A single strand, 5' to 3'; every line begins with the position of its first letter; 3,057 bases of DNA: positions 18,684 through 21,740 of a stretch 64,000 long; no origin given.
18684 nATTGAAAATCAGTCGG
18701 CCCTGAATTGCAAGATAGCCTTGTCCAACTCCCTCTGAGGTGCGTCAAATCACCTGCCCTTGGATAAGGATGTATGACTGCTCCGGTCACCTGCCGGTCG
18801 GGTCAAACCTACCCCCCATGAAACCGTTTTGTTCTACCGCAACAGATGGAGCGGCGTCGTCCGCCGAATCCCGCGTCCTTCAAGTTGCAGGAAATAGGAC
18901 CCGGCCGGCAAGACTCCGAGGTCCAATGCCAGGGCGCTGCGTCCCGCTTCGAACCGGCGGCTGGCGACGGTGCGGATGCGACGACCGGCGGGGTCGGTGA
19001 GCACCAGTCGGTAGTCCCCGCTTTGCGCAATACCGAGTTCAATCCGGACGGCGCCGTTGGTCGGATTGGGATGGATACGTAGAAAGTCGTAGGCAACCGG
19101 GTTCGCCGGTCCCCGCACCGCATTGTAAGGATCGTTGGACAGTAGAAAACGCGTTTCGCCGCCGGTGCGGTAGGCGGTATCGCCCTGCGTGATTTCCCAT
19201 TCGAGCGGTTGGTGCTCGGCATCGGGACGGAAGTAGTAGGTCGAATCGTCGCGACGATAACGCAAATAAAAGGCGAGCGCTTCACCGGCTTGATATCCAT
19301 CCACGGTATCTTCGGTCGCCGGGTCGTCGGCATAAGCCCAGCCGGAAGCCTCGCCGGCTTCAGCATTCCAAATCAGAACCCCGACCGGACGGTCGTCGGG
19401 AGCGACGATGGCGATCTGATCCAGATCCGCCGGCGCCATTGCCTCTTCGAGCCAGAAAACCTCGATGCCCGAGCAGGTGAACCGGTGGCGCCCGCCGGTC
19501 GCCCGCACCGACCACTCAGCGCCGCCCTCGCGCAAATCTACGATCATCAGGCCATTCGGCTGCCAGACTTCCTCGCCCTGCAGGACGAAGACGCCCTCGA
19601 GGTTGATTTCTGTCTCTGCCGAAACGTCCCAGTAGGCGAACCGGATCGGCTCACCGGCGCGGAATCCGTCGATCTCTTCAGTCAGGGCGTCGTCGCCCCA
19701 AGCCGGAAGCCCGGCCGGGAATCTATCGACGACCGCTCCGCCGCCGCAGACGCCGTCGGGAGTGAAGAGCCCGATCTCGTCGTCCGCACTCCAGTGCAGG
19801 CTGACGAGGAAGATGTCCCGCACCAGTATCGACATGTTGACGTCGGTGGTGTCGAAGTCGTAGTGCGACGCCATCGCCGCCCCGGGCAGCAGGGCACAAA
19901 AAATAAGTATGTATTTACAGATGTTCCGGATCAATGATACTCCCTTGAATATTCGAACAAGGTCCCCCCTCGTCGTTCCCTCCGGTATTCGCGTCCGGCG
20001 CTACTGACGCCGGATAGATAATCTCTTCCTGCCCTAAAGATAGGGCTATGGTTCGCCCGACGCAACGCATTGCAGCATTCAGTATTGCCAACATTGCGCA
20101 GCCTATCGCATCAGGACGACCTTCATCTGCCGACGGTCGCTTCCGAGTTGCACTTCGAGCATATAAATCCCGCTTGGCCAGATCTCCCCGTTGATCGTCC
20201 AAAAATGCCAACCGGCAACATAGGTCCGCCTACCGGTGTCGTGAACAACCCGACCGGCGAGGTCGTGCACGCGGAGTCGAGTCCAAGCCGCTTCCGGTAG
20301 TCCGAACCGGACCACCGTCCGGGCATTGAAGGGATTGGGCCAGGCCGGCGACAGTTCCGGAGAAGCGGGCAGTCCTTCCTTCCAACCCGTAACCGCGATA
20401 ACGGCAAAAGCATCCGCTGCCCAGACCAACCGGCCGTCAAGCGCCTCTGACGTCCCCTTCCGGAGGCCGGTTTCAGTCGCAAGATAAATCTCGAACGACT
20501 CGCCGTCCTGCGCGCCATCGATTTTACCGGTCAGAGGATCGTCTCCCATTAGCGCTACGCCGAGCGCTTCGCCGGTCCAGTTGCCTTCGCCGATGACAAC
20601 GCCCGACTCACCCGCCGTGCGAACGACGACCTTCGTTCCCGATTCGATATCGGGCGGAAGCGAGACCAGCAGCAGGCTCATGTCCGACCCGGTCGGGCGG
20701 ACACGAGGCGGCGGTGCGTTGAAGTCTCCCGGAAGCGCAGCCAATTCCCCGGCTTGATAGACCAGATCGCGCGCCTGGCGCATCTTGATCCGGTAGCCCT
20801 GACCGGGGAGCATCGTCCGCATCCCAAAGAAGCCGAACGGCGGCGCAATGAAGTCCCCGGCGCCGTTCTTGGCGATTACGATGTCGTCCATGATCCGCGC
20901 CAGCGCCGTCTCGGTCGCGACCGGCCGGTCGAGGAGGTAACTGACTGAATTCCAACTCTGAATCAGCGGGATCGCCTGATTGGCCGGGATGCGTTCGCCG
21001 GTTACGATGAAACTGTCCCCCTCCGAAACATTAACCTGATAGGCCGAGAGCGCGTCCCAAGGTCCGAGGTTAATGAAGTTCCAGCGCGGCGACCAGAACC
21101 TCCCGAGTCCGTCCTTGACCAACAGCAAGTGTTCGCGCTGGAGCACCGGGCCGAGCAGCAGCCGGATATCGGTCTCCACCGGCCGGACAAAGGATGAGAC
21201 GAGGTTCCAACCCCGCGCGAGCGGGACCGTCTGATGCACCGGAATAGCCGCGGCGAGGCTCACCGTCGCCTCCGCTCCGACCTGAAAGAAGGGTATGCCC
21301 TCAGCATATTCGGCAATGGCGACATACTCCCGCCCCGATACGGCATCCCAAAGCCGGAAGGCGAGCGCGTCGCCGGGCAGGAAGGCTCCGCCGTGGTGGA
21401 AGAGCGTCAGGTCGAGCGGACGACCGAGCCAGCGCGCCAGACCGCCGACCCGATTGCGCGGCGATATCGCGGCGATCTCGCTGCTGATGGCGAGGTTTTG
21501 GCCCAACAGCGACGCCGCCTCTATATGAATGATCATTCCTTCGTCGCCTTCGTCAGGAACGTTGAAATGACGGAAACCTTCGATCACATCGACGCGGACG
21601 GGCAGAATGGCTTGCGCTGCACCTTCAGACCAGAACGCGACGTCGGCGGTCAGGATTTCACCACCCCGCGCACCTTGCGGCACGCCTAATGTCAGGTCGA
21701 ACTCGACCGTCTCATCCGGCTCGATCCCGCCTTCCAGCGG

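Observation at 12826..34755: Four adjacent T9SS cargo genes share an apparently undescribed ~110-aa module with a recurring motif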

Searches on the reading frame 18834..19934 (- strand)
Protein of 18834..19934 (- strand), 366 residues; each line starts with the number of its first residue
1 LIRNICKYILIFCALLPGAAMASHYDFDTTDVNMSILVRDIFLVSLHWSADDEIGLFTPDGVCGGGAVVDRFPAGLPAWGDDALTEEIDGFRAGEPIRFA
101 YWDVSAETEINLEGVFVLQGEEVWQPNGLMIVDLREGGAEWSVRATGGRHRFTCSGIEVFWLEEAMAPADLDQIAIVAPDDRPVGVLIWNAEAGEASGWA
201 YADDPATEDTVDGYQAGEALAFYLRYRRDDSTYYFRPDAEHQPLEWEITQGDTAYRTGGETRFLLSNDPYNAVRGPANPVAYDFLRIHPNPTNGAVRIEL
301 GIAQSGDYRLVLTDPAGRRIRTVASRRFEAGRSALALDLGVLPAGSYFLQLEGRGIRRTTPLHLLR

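Call 7: search_protein_families(library=pfam, proteins=[window:18834-19934:-], max_evalue=0.01)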
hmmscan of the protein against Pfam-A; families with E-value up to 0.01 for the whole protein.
window:18834-19934:- (366 aa): 1 family
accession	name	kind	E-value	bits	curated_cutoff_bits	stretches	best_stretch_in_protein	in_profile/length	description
PF18962.6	Por_Secre_tail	-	8.4e-05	23.2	27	1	287-354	1-65/75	Secretion system C-terminal sorting domain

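Call 12: search_protein_families(library=ncbifam, max_evalue=1, proteins=[window:18834-19934:-])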
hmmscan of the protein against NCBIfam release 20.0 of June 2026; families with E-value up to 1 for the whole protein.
window:18834-19934:- (366 aa): 2 families
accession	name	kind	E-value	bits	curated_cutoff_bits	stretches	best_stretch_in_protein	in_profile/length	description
TIGR04183.1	Por_Secre_tail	domain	0.00075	19.4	23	1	287-355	1-62/72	T9SS type A sorting domain-containing protein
NF038113.1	T9SSA_dep_M36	equivalog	0.0016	16.7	885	1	247-360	755-864/869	T9SS-dependent M36 family metallopeptidase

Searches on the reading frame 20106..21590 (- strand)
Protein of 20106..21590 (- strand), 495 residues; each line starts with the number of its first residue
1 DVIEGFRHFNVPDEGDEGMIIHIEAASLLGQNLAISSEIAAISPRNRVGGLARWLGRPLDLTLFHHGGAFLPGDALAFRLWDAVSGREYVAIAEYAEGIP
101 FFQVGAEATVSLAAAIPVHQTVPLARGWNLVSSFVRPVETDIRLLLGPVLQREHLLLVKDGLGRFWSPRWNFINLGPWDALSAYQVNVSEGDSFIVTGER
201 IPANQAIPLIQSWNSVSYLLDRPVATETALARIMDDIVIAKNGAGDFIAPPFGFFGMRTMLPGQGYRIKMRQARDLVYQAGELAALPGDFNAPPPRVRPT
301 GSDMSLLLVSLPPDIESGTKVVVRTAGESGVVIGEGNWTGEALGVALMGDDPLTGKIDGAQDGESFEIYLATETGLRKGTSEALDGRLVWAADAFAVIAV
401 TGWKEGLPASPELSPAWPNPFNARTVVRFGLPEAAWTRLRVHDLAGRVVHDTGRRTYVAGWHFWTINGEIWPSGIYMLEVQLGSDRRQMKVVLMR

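Call 66: predict_structure(alignment_id=A5)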
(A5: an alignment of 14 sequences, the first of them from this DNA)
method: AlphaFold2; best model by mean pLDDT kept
length: 495 residues; sequences in the alignment: 14
mean_pLDDT: 83.9   pTM: 0.62
mean pLDDT of the five models: 83.9, 83.8, 82.8, 82.4, 82.0
residues with pLDDT >= 90: 206; 70-90: 214; 50-70: 60; < 50: 15
segments of 3 or more residues with pLDDT < 50: 1-4, 287-289, 291-294
pLDDT, mean of each block of 10 residues (from residue 1): 59 79 90 92 89 94 81 90 89 87 93 83 91 91 91 92 88 90 93 91 90 95 91 95 90 90 95 88 53 57 88 77 74 82 88 66 89 73 93 92 66 63 72 82 89 81 78 85 84 71
secondary structure, 60 per line:
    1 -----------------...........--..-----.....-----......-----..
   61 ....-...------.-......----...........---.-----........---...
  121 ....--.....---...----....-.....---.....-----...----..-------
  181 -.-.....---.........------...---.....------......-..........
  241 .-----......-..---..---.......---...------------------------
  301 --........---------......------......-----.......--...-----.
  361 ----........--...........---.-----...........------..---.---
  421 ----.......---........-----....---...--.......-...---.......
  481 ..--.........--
elements in order: E18-28 E38-42 E48-53 E59-64 E77-82 E87-97 E107-114 E118-124 E127-131 E135-137 H142-145 H147-151 E155-159 E165-167 E184-188 E192-200 E207-209 E213-217 H226-229 H231-236 E237-241 E247-249 E264-270 E274-276 E303-310 E320-325 E332-337 E343-349 E365-372 E375-385 E395-405 E425-431 E435-442 E448-451 E455-457 E460-466 E474-482 E485-493

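Call 68: fold_search(model_id=the predicted structure, library=pdb)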
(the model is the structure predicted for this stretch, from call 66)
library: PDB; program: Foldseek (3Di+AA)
matches with E <= 10: 1286; with E <= 0.001: 53
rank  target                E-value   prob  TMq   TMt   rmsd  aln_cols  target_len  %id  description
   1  6xi3                  2.6e-07  1.00  0.13  0.16  25.8       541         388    9  Crystal structure of tetra-tandem repeat in extending region of large adhesion protein (released 2020-10-14)
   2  9fly_A                5.2e-06  0.89  0.11  0.07  38.3       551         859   11  CryoEM structure of the base (4151-5009) in the grappling hook protein A (GhpA) in the bacterium Aureispira sp. CCB-QB (released 2024-10-16)
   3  7q5z                  8.0e-06  0.92  0.14  0.06  34.2       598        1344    8  Cryo-EM structure of native human A2ML1 (released 2022-04-20)
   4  7ptp_A                1.1e-05  0.98  0.15  0.11  27.9       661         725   10  In-situ structure of pentameric S-layer protein (released 2021-12-15)
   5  6tav_B                2.7e-05  0.91  0.15  0.07  33.8       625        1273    9  Crystal structure of endopeptidase-induced alpha2-macroglobulin (released 2021-05-12)
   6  7q60                  3.1e-05  0.84  0.13  0.07  34.2       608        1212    8  Structure of TEV cleaved A2ML1 (A2ML1-TE) (released 2022-04-20)
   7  7c7u_A                7.0e-05  0.89  0.17  0.15  25.5       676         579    8  Biofilm associated protein - BSP domain (released 2021-05-12)
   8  2qki_A                7.0e-05  0.69  0.13  0.10  32.1       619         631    9  Human C3c in complex with the inhibitor compstatin (released 2007-08-14)
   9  3t4a_A                1.2e-04  0.82  0.15  0.12  32.0       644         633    8  Structure of a truncated form of Staphylococcal Complement Inhibitor B bound to human C3c at 3.4 Angstrom resolution (released 2011-11-23)
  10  7q61_A                1.2e-04  0.75  0.14  0.07  34.0       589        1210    8  Structure of TEV conjugated A2ML1 (A2ML1-TC) (released 2022-04-20)
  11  8jmw_A                1.3e-04  1.00  0.14  0.14  15.1       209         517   13  Fibril form of serine peptidase Vpr (released 2023-12-06)
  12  7c7u_B                1.3e-04  0.84  0.17  0.15  25.3       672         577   10  Biofilm associated protein - BSP domain (released 2021-05-12)
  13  7t0r_A                1.4e-04  0.85  0.12  0.16  19.8       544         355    6  Crystal structure of the anti-CD4 adnectin 6940_B01 as a complex with the extracellular domains of CD4 and ibalizumab  (released 2022-01-12)
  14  4kkr_A                1.7e-04  1.00  0.14  0.26  14.8       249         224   13  Crystal structure of Vibrio cholerae RbmA (crystal form 3) (released 2013-05-22)
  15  7s62                  1.8e-04  0.82  0.16  0.07  35.6       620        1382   10  Locally refined protomer structure of native-form oocyte/egg Alpha-2-Macroglobulin (A2Moo) tetramer (released 2022-01-05)
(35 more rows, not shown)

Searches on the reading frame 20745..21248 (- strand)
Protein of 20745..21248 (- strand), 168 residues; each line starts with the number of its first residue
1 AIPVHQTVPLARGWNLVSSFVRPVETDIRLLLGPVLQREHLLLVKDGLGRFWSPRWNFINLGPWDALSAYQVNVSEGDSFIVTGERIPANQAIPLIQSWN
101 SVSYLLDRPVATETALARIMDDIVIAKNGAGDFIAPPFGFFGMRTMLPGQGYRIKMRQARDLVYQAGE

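Call 75: search_protein_families(library=pfam, max_evalue=1, proteins=[window:20745-21248:-])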
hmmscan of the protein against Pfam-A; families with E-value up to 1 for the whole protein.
seq(168 aa): 1 family
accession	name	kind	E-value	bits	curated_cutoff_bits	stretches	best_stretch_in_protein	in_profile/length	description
PF03873.18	RseA_C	-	0.13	13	23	0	87-106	2-21/55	Anti sigma-E protein RseA, C-terminal domain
